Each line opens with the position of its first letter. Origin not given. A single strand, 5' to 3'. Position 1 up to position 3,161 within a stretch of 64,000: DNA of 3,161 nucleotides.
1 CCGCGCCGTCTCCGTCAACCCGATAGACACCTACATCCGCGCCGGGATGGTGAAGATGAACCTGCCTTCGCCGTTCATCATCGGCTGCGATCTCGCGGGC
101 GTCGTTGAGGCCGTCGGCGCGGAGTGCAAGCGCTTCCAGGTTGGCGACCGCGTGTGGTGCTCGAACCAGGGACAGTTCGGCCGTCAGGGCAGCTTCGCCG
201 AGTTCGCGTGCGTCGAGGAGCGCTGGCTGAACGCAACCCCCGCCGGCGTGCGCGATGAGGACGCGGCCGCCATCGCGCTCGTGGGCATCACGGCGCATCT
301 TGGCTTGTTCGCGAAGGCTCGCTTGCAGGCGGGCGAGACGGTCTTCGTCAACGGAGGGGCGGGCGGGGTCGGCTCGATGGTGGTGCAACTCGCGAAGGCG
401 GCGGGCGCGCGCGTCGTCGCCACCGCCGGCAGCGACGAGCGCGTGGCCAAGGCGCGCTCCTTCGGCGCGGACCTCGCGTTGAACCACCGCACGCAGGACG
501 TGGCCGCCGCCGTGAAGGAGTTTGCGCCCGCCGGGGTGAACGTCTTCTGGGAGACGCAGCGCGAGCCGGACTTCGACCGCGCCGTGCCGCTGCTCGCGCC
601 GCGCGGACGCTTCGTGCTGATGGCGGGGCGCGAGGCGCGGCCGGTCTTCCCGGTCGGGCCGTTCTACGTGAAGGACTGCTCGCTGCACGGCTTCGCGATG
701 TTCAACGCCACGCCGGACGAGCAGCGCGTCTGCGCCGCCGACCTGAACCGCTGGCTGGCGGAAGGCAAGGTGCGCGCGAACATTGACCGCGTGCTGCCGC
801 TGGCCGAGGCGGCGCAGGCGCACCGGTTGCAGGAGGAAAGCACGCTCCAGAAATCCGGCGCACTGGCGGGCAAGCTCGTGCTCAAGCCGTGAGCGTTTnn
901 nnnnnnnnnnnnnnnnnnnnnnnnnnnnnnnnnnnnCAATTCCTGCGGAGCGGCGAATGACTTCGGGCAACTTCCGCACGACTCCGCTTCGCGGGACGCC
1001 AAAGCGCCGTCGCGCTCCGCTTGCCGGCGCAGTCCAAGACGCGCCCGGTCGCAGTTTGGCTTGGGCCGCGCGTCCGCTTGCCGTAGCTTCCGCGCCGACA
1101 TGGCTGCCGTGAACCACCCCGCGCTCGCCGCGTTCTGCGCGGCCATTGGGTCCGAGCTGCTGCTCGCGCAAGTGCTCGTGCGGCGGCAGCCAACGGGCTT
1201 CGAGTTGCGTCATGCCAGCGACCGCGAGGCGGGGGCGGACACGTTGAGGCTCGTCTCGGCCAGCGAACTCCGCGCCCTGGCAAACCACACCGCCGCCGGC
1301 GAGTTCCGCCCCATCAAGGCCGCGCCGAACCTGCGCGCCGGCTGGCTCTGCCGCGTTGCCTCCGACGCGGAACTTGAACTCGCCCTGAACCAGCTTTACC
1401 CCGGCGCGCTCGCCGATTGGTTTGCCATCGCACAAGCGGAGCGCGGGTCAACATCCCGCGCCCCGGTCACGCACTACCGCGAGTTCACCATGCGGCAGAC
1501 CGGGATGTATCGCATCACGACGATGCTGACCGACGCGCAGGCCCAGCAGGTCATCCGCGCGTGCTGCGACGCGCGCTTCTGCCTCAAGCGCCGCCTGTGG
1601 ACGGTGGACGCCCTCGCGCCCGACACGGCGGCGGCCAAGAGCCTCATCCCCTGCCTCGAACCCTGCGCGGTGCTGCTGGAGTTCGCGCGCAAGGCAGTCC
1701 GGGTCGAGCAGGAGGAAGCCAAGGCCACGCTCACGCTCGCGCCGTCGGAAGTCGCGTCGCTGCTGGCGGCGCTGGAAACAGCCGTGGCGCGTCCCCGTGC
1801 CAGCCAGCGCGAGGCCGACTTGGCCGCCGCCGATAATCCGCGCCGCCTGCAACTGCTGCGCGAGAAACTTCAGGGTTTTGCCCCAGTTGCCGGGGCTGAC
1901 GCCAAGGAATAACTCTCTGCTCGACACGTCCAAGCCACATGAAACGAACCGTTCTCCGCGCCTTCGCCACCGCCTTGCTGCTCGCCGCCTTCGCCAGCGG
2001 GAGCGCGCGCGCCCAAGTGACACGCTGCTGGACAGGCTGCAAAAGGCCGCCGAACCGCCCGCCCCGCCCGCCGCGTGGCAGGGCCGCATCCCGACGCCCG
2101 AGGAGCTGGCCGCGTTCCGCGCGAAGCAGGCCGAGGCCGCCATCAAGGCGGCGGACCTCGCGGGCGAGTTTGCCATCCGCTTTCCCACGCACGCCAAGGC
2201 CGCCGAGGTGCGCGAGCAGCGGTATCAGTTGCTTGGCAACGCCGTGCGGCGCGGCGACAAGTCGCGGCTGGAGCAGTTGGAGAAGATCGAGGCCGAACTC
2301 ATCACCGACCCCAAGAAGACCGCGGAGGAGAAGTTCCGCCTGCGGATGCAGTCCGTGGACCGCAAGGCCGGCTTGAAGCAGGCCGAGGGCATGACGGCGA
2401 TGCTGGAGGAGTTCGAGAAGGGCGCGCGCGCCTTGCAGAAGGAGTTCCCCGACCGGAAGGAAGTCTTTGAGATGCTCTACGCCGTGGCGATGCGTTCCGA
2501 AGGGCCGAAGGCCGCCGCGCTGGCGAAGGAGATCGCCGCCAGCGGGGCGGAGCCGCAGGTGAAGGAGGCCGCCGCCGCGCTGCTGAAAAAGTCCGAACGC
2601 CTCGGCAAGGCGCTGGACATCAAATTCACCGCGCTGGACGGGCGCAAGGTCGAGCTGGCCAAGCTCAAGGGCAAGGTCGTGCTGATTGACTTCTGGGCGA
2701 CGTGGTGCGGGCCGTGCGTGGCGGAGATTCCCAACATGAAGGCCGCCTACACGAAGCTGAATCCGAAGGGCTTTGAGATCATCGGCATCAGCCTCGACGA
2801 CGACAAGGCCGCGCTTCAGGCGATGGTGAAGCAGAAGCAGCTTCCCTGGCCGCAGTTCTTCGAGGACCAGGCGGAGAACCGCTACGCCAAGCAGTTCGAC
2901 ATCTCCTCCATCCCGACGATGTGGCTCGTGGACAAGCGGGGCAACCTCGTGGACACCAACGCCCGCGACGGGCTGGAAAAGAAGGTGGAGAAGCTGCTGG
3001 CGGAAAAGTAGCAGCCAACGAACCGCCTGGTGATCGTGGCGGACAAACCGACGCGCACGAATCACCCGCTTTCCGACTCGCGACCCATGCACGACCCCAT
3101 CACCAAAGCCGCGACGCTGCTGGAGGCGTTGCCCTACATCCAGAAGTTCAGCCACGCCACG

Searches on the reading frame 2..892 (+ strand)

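Call 81: search_protein_families(library=pfam, max_evalue=0.00001, proteins=[window:2-892:+])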
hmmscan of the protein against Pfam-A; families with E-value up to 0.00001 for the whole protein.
window:2-892:+ (296 aa): 3 families
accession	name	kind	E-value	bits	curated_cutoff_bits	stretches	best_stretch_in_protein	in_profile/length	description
PF00107.32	ADH_zinc_N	-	5.8e-26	91.4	31.8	1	122-238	1-118/129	Zinc-binding dehydrogenase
PF08240.17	ADH_N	-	1.4e-15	57.9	23.5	1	1-79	10-102/104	Alcohol dehydrogenase GroES-like domain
PF13602.12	ADH_zinc_N_2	-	1e-14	56.1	27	1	154-293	1-133/134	Zinc-binding dehydrogenase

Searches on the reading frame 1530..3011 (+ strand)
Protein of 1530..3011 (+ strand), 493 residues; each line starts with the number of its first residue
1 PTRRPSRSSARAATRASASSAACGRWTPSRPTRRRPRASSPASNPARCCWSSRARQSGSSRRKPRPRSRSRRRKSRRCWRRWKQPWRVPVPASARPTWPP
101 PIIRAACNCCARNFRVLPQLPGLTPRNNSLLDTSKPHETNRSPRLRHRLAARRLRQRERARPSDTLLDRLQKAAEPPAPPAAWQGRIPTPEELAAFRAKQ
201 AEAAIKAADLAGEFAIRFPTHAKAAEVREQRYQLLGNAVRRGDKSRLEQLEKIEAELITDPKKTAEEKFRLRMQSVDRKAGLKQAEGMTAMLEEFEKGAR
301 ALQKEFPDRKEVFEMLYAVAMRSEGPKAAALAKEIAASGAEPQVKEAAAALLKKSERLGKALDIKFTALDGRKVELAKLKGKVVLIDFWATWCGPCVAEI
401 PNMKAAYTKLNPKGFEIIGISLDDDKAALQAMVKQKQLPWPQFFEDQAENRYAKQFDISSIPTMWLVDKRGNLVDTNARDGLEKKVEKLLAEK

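Call 81: search_protein_families(library=pfam, max_evalue=0.00001, proteins=[window:1530-3011:+])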
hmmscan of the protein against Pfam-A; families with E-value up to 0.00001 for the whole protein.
window:1530-3011:+ (493 aa): 6 families
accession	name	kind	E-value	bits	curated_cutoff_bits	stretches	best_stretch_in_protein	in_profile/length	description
PF00578.27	AhpC-TSA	-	4.2e-22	78.8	26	1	360-474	4-122/124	AhpC/TSA family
PF08534.16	Redoxin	-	4.1e-20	72.5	26.6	1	361-485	6-143/148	Redoxin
PF13905.12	Thioredoxin_8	-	9.5e-19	68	27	1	381-472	1-93/94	Thioredoxin-like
PF00085.26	Thioredoxin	-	2.6e-09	37.5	23.5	1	380-425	17-61/103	Thioredoxin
PF13098.12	Thioredoxin_2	-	7.7e-06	26.6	27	0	377-474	1-88/104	Thioredoxin-like domain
PF00255.25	GSHPx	-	8.6e-06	25.7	27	0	364-421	4-60/108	Glutathione peroxidase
